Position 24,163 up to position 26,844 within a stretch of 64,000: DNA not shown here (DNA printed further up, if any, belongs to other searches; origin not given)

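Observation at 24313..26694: Secreted, membrane-anchored Lon-type (S16) protease domain without AAA+ module, carrying SHOCT-like motifs in a cytoplasmic tail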

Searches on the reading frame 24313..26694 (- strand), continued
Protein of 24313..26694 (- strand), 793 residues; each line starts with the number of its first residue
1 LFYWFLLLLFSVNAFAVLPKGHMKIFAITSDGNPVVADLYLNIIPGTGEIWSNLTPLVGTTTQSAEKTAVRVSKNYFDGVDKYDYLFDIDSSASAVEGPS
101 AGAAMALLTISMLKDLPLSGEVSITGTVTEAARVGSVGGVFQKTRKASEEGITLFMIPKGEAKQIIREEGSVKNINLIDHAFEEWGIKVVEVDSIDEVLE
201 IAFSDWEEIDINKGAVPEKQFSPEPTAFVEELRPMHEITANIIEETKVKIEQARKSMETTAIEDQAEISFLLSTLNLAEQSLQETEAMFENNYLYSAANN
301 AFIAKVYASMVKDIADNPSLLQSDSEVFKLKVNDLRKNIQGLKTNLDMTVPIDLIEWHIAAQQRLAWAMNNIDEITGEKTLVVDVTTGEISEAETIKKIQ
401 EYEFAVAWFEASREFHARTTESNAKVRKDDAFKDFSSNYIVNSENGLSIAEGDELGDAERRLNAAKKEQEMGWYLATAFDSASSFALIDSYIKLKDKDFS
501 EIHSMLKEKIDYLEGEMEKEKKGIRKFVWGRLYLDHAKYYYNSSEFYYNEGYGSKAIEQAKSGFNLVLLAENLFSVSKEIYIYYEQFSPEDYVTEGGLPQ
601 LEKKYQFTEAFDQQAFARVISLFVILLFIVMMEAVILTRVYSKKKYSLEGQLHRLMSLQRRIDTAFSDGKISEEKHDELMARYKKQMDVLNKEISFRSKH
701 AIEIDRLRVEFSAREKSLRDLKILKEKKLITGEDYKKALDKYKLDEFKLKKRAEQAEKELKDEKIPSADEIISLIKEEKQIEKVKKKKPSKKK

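Call 6: find_homologous_proteins(query=window:24313-26694:-, max_evalue=0.001)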
Query window:24313-26694:- (793 aa): 135 proteins with E <= 0.001 among 8000 candidates; the best 120 are listed.
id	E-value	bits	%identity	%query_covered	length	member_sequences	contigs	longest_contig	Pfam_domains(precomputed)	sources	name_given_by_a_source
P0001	0.0e+0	1514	90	95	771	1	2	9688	PF05362.20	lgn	-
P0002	3.5e-286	970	100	57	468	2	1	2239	PF05362.20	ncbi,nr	ncbi:hypothetical protein KJ660_03760, partial [Candidatus Micrarchaeota archaeon]|nr:hypothetical p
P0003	4.0e-231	788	48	93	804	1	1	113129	PF05362.20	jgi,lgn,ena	-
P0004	5.6e-227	774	49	93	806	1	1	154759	PF05362.20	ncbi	ncbi:MAG: S16 family serine protease [Candidatus Diapherotrites archaeon]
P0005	2.8e-216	739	49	93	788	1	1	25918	PF05362.20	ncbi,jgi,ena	-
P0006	1.6e-215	736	48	95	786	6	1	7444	PF05362.20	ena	-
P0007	4.8e-214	731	48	95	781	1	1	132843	PF05362.20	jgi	jgi:uncharacterized protein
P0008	1.2e-213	730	49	92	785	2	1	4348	PF05362.20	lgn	-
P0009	1.5e-213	729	48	95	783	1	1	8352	PF05362.20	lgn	-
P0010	8.2e-213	727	47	99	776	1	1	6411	PF05362.20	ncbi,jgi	-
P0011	1.2e-211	723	47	98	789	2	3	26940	PF05362.20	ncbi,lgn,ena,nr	ncbi:hypothetical protein KKG83_05225 [Candidatus Micrarchaeota archaeon]|nr:hypothetical protein [C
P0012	6.9e-211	721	47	98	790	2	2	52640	PF05362.20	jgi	-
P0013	9.9e-211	720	48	96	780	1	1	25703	PF05362.20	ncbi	-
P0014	2.1e-209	716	48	92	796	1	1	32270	PF05362.20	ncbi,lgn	-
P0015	1.2e-200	687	44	98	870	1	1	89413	PF05362.20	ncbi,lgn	-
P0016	1.3e-184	634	43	98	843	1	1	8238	PF05362.20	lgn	-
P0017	2.8e-178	613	41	97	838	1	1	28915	PF05362.20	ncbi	ncbi:MAG: S16 family serine protease [Candidatus Diapherotrites archaeon]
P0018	1.8e-177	610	40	98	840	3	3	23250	PF05362.20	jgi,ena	-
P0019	6.1e-177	608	40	95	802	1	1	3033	PF05362.20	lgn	-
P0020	1.0e-176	608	40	95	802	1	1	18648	PF05362.20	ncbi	-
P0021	4.9e-176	605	41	97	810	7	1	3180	PF05362.20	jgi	-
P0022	1.2e-175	604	43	92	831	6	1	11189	PF05362.20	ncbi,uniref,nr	ncbi:MAG: hypothetical protein J4224_01380 [Candidatus Diapherotrites archaeon]|uniref:Lon proteolyt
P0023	1.6e-174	600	40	99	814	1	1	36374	PF05362.20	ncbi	-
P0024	1.8e-174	600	40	99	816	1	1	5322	PF18822.8,PF05362.20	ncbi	-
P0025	2.9e-174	600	42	97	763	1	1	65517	PF05362.20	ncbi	ncbi:MAG: S16 family serine protease [Candidatus Diapherotrites archaeon]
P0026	3.1e-174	600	41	95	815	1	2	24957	PF05362.20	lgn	-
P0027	6.0e-173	595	39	95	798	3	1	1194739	PF05362.20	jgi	-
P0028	2.4e-172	593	42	93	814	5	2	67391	PF05362.20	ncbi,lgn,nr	ncbi:MAG: hypothetical protein HYW05_05495 [Candidatus Diapherotrites archaeon]|nr:hypothetical prot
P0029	5.3e-172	592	41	93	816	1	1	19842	PF05362.20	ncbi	-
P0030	6.1e-171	589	40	98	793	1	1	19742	PF05362.20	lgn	-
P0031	2.3e-170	587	40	92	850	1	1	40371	PF05362.20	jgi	jgi:uncharacterized protein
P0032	4.0e-170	586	38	99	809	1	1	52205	PF05362.20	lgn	-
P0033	5.2e-170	586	41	93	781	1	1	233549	PF05362.20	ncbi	ncbi:MAG: S16 family serine protease [Candidatus Diapherotrites archaeon]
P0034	6.0e-168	579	41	97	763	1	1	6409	PF05362.20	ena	-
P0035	2.7e-167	577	42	92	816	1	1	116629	PF05362.20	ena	-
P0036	3.3e-167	576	41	92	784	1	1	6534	PF05362.20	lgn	-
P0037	2.9e-165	570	39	96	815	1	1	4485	PF05362.20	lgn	-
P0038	4.2e-164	566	-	-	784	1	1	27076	PF05362.20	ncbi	ncbi:MAG: S16 family serine protease [Candidatus Diapherotrites archaeon]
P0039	2.0e-163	564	39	98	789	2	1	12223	PF05362.20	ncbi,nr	ncbi:MAG: hypothetical protein PHH08_01555 [Candidatus ainarchaeum sp.]|nr:hypothetical protein [Can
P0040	4.8e-163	563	39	95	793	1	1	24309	PF05362.20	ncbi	-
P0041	2.2e-161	557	38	98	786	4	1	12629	PF05362.20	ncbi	-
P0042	8.1e-161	555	38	98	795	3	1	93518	PF05362.20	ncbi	-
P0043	1.0e-159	552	39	93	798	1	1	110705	PF05362.20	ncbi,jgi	-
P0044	6.8e-159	549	40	89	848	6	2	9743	PF05362.20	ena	-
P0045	1.1e-158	548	39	98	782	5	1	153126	PF05362.20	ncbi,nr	ncbi:MAG TPA: S16 family serine protease [archaeon]|nr:S16 family serine protease [archaeon]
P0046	1.3e-158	548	39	95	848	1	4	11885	PF05362.20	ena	-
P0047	1.9e-158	547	38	91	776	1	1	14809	PF05362.20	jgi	-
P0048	6.4e-158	546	37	98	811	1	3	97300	PF05362.20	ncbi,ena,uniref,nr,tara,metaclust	ncbi:MAG: hypothetical protein CL943_02355 [Candidatus Diapherotrites archaeon]|uniref:Lon proteolyt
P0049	7.0e-158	545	38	96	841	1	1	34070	PF05362.20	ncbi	ncbi:MAG: S16 family serine protease [Candidatus Diapherotrites archaeon]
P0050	7.2e-158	545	38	92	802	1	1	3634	PF05362.20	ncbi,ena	-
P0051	6.7e-157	542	39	92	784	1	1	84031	PF05362.20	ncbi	-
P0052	3.0e-156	540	38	98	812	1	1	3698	PF05362.20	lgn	-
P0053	4.5e-156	539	38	93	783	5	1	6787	PF05362.20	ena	-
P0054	1.4e-155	538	38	98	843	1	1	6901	PF05362.20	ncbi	-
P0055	1.4e-155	538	38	95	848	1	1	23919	PF05362.20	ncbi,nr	ncbi:MAG: hypothetical protein NUV57_06460 [archaeon]|nr:hypothetical protein [archaeon]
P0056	2.0e-154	534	37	98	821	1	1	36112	PF05362.20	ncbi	-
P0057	1.1e-153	532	39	91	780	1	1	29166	PF05362.20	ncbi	-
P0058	1.2e-153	531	39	95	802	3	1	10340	PF05362.20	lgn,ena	-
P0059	1.7e-153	531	40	91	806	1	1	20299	PF05362.20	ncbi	-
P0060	2.4e-153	530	39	96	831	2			PF05362.20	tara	tara:strand:+ start:2607 stop:5102 length:2496 start_codon:yes stop_codon:yes gene_type:complete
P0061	4.2e-153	530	37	99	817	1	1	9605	PF05362.20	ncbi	ncbi:MAG: S16 family serine protease, partial [archaeon]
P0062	4.3e-153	530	37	99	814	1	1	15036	PF05362.20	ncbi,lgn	-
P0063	5.1e-153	529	38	95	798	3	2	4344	PF05362.20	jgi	-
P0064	8.2e-153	529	37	99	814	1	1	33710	PF05362.20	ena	-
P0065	1.7e-152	528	37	97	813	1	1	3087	PF05362.20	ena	-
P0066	2.8e-152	527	38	91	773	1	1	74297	PF05362.20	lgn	-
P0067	3.8e-152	527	36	97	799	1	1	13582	PF05362.20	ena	-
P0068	1.9e-151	524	37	92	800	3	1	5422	PF05362.20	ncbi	-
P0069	1.9e-151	524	37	94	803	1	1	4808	PF05362.20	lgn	-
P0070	3.8e-151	523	36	98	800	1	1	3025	PF05362.20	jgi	-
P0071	3.9e-151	523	44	73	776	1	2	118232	PF05362.20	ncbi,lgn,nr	ncbi:MAG: hypothetical protein HY393_01385 [Candidatus Diapherotrites archaeon]|nr:hypothetical prot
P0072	5.5e-151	523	39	91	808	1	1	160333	PF05362.20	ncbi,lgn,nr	ncbi:MAG: S16 family serine protease [Candidatus Diapherotrites archaeon]|nr:S16 family serine prote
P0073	5.4e-150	519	37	96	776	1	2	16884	PF05362.20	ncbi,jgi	-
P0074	5.6e-150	519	37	97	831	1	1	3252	PF05362.20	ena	-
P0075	5.7e-150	519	38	92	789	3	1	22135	PF05362.20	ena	-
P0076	8.7e-150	519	36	99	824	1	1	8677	PF05362.20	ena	-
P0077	1.3e-149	518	38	98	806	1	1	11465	PF05362.20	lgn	-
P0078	7.8e-149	516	38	92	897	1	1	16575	PF05362.20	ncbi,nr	ncbi:MAG: hypothetical protein HYW50_00285 [Candidatus Diapherotrites archaeon]|nr:hypothetical prot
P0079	8.5e-149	515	36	99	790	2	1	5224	PF05362.20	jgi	-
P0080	9.4e-149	515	39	89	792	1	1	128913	PF05362.20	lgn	-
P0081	1.2e-148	515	37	96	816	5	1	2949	PF05362.20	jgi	-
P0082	4.7e-148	513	38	93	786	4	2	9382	PF05362.20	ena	-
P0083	4.8e-148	513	36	96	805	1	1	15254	PF05362.20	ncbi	ncbi:MAG: S16 family serine protease [Candidatus Diapherotrites archaeon]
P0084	5.8e-148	513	37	91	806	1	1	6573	PF05362.20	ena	-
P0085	2.4e-147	511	38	90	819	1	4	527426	PF05362.20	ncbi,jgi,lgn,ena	-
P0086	4.5e-147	510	38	97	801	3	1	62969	PF05362.20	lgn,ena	-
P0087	9.2e-146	505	37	98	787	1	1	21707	PF05362.20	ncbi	ncbi:MAG: S16 family serine protease [archaeon]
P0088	1.8e-145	504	38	93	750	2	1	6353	PF05362.20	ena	-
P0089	4.6e-145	503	38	90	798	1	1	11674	PF05362.20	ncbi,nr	ncbi:MAG: S16 family serine protease [archaeon]|nr:S16 family serine protease [archaeon]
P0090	1.2e-144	502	38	92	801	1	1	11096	PF05362.20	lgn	-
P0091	4.5e-144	500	39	92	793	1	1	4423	PF05362.20,PF13541.13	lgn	-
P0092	1.0e-143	499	38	91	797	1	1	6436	PF05362.20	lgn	-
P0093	2.4e-143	497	37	98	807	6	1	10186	PF05362.20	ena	-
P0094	9.0e-143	496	35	99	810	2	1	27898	PF05362.20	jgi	-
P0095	4.4e-142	493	36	91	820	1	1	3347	PF05362.20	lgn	-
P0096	8.2e-142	492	36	99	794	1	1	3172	PF09851.15,PF05362.20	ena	-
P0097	8.0e-141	489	36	98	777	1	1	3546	PF05362.20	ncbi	-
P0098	1.2e-140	489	36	93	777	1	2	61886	PF05362.20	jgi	-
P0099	1.4e-140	488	36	98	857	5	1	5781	PF05362.20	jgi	-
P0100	1.8e-140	488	36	92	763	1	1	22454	PF05362.20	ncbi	-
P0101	2.8e-140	487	37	92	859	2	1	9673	PF05362.20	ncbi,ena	-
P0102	7.7e-140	486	39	86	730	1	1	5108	PF05362.20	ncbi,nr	ncbi:MAG: hypothetical protein J7L14_00430, partial [Candidatus Diapherotrites archaeon]|nr:hypothet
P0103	9.8e-140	485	37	92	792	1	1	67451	PF05362.20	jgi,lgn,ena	-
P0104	3.4e-139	484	38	91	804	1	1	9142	PF05362.20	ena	-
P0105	8.0e-139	482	38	89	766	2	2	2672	PF05362.20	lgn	-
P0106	8.5e-139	482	35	93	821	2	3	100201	PF05362.20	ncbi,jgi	-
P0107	1.2e-138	482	35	98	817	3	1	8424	PF05362.20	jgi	-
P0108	5.3e-138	480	37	86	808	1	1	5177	PF05362.20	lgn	-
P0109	5.6e-138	480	38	86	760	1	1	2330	PF05362.20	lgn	-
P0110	6.7e-137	476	37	87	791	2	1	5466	PF05362.20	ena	-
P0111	2.2e-136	474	43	72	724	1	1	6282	PF05362.20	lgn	-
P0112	2.3e-135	471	37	95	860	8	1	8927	PF05362.20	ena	-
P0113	4.4e-135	470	43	72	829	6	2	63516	PF05362.20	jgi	-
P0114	1.8e-134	468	35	97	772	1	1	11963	PF05362.20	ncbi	ncbi:MAG: S16 family serine protease [Candidatus Diapherotrites archaeon]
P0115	3.6e-132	460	35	92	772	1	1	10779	PF05362.20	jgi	jgi:uncharacterized protein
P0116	1.0e-131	459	35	96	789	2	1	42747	PF05362.20,PF01768.22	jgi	jgi:uncharacterized protein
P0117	1.2e-130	455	34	97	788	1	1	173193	PF05362.20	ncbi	ncbi:MAG: S16 family serine protease [Candidatus Diapherotrites archaeon]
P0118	1.9e-130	455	36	96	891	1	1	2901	PF05362.20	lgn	-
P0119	7.7e-130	453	36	87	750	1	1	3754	PF05362.20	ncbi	-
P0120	2.1e-127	445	36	94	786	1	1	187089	PF09851.15,PF05362.20,PF01768.22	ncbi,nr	ncbi:MAG: SHOCT domain-containing protein [Candidatus Diapherotrites archaeon]|nr:SHOCT domain-conta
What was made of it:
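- Closest known: SHOCT domain. Same: One homolog is named 'SHOCT domain-containing protein' by NCBI (call 6).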

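Call 13: search_protein_families(library=pfam, alignment_id=A1, max_evalue=0.01)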
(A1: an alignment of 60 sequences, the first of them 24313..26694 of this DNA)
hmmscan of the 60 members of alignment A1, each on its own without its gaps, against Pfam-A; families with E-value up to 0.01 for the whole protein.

A. member 1, window:24313-26694:- (793 aa): 1 family
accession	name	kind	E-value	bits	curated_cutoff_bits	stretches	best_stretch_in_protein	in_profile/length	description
PF05362.19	Lon_C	-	2e-12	47.6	21.1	1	83-203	94-203/205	Lon protease (S16) C-terminal proteolytic domain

B. families by the number of members that match (of 60 scanned): 19 families
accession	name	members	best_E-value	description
PF05362.19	Lon_C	60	9.7e-18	Lon protease (S16) C-terminal proteolytic domain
PF13541.12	ChlI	17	0.00041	Subunit ChlI of Mg-chelatase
PF01768.21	Birna_VP4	9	4.8e-06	Birnavirus VP4 protein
PF09851.14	SHOCT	8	1.1e-05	Short C-terminal domain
PF18822.6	CdvA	2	0.0001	CdvA-like coiled-coil domain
PF03792.18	PBC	2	0.0037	PBC domain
PF06305.16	LapA_dom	2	0.009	Lipopolysaccharide assembly protein A domain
PF10819.13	DUF2564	1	0.0001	Protein of unknown function (DUF2564)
PF24838.2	8xMP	1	0.0019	Octameric membrane protein family (8xMP)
PF25058.1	ARM_TT21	1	0.002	Tetratricopeptide repeat protein 21 ARM repeat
PF00558.24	Vpu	1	0.0029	Vpu protein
PF11346.13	DUF3149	1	0.0031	Protein of unknown function (DUF3149)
PF15102.11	TMEM154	1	0.0034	TMEM154 protein family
PF04010.18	DUF357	1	0.0052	Protein of unknown function (DUF357)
PF18303.6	Saf_2TM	1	0.0064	SAVED-fused 2TM effector domain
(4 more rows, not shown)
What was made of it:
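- On Peptidase family S16 / Pfam Lon_C (PF05362): 60/60 homologs match (call 13).
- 17/60 members give weak ChlI-model hits (call 13).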

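Call 15: find_encoding_contigs(protein=P0004, flank=8000, max_places=2)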
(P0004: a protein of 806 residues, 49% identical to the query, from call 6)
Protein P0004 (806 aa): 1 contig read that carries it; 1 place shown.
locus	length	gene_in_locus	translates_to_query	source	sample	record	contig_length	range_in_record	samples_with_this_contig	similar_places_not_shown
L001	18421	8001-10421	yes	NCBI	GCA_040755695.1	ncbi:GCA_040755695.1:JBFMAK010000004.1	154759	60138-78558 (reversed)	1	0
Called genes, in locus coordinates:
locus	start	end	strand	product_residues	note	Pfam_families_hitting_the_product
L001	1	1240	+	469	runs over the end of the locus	PF02310:B12-binding, PF04055:Radical_SAM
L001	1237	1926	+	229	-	PF00535:Glycos_transf_2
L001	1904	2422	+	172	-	PF01209:Ubie_methyltran, PF05148:Methyltransf_8 (weak), PF13489:Methyltransf_23, PF13649:Methyltransf_25, PF08241:Methyltransf_11, PF08242:Methyltransf_12, PF13847:Methyltransf_31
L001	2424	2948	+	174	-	PF13489:Methyltransf_23, PF01209:Ubie_methyltran, PF05175:MTS (faint), PF08241:Methyltransf_11, PF08242:Methyltransf_12, PF13649:Methyltransf_25, PF13847:Methyltransf_31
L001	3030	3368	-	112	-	PF10066:DUF2304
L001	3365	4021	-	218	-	PF00535:Glycos_transf_2, PF13641:Glyco_tranf_2_3 (weak)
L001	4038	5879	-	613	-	-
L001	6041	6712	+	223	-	PF00687:Ribosomal_L1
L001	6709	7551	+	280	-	PF00466:Ribosomal_L10, PF17777:RL10P_insert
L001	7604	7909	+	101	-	PF00428:Ribosomal_60s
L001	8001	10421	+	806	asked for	PF05362:Lon_C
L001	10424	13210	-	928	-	PF02463:SMC_N, PF13175:AAA_15 (weak), PF13304:AAA_21 (faint), PF13555:AAA_29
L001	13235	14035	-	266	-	-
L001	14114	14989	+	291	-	-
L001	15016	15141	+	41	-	-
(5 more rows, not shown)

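Call 16: find_encoding_contigs(protein=P0027, flank=8000, max_places=2)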
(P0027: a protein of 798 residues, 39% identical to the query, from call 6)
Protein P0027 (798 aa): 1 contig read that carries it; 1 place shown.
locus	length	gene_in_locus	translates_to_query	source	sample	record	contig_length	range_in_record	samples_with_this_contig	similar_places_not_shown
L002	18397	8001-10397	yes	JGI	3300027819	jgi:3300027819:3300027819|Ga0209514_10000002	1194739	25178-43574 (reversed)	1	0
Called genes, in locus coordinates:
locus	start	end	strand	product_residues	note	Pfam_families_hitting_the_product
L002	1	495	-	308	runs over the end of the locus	PF02729:OTCace_N, PF00185:OTCace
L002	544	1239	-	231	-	-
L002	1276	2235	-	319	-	PF01008:IF-2B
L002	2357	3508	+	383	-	PF00091:Tubulin, PF12327:FtsZ_C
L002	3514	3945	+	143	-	-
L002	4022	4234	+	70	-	PF00584:SecE (weak)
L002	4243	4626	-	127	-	PF06397:Desulfoferrod_N, PF01880:Desulfoferrodox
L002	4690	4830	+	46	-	-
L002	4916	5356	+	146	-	PF03439:Spt5-NGN, PF00467:KOW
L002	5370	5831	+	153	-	PF03946:Ribosomal_L11_N, PF00298:Ribosomal_L11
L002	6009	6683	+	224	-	PF00687:Ribosomal_L1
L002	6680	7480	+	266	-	PF00466:Ribosomal_L10, PF17777:RL10P_insert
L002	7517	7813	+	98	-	-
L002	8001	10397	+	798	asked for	PF05362:Lon_C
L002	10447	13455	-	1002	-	PF02463:SMC_N, PF13175:AAA_15, PF13304:AAA_21 (weak), PF13476:AAA_23, PF13555:AAA_29 (weak)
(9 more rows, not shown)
